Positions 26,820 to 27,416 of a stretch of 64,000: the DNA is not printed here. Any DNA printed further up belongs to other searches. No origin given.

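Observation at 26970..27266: Region-2-only ECF sigma still translationally coupled to an intact RsrA-like zinc anti-sigma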

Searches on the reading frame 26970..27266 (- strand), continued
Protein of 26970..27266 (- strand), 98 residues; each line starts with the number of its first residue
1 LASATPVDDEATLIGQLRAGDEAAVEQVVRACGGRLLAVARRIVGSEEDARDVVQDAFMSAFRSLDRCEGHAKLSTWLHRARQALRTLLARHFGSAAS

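Call 50: search_solved_structures(query=window:26970-27266:-, max_evalue=0.001, show_alignments=1)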
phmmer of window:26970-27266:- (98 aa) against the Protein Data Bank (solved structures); distinct sequences matched with E-value up to 0.001: 13.
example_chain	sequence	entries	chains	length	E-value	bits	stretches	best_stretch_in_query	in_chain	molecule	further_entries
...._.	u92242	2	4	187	2.7e-08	37.3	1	14-83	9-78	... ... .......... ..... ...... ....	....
6in7_B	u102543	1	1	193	5.5e-08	36.3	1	10-81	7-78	RNA polymerase sigma-H factor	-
8z6g_B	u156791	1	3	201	5.6e-08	36.3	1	10-82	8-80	RNA polymerase sigma factor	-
5or5_A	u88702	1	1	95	7e-08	35.9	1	11-81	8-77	ECF RNA polymerase sigma-E factor,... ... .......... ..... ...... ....,ECF RNA polymerase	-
2map_A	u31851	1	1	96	2.7e-07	34.1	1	11-82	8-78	RNA polymerase sigma factor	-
2mao_A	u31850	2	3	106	3.6e-07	33.7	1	11-82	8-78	RNA polymerase sigma factor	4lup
9m9d_F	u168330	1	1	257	3.8e-07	33.6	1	25-84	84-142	ECF RNA polymerase sigma factor SigE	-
9m9e_F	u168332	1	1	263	4.1e-07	33.5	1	25-84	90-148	ECF RNA polymerase sigma factor SigE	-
9m98_F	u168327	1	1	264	4.2e-07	33.5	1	25-84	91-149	ECF RNA polymerase sigma factor SigE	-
6jbq_F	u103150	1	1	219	8.6e-07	32.5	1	9-81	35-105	ECF RNA polymerase sigma-E factor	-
1or7_A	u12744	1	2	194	8.7e-07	32.5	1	11-81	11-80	RNA polymerase sigma-E factor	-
4cxf_A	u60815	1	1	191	4.9e-06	30.1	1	6-81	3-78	RNA POLYMERASE SIGMA FACTOR CNRH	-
7qh5_A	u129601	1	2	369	0.00057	23.5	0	21-82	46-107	RNA polymerase sigma factor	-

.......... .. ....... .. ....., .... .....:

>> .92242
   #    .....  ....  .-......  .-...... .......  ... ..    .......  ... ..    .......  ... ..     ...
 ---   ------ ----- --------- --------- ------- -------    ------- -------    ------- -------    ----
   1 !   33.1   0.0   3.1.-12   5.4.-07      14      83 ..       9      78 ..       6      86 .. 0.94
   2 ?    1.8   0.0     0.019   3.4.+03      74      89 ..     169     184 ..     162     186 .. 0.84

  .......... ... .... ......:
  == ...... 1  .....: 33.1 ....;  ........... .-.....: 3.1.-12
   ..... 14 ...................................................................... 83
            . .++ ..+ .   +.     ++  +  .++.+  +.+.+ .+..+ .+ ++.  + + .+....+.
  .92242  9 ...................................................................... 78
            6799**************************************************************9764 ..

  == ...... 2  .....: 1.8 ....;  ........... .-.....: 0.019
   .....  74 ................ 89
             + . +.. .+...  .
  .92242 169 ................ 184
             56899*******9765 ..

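Call 74: predict_structure(alignment_id=A2)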
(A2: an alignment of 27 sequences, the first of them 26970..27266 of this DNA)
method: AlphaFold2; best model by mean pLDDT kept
length: 98 residues; sequences in the alignment: 27
mean_pLDDT: 70.2   pTM: 0.52
mean pLDDT of the five models: 70.2, 64.6, 61.6, 60.7, 56.1
residues with pLDDT >= 90: 0; 70-90: 57; 50-70: 31; < 50: 10
segments of 3 or more residues with pLDDT < 50: 1-5, 95-98
pLDDT, mean of each block of 10 residues (from residue 1): 52 78 80 81 83 80 66 62 67 49
secondary structure, 60 per line:
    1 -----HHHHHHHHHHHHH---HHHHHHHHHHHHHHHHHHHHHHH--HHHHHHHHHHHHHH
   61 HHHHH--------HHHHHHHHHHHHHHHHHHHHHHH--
elements in order: H6-18 H22-44 H47-65 H74-96

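Call 79: search_protein_representatives(protein=window:26970-27266:-)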
Query: 98 residues. Proteins with E-value up to 0.001 (for the whole library): 21394; up to 1e-10: 710; up to 1e-30: 1. The best 150 are listed.
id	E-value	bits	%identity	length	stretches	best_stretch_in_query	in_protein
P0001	2.0e-44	165.4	99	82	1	17-98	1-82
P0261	3.9e-27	110.2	52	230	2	7-87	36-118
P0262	1.6e-25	105.1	66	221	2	10-81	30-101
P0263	3.5e-25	104.0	68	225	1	1-82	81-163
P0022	5.4e-25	103.4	81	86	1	1-67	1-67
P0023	6.7e-25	103.1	87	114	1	21-81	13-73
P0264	9.2e-25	102.7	51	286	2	12-81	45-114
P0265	1.5e-24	102.0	58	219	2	6-81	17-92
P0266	3.6e-24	100.8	59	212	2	8-81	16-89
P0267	4.0e-24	100.6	64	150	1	2-81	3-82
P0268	6.4e-24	100.0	65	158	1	8-81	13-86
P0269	7.2e-24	99.8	62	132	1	2-81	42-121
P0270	1.3e-23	99.0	63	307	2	8-81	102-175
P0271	1.8e-23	98.6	59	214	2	2-82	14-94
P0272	2.0e-23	98.4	62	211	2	3-82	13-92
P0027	2.1e-23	98.3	63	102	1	9-92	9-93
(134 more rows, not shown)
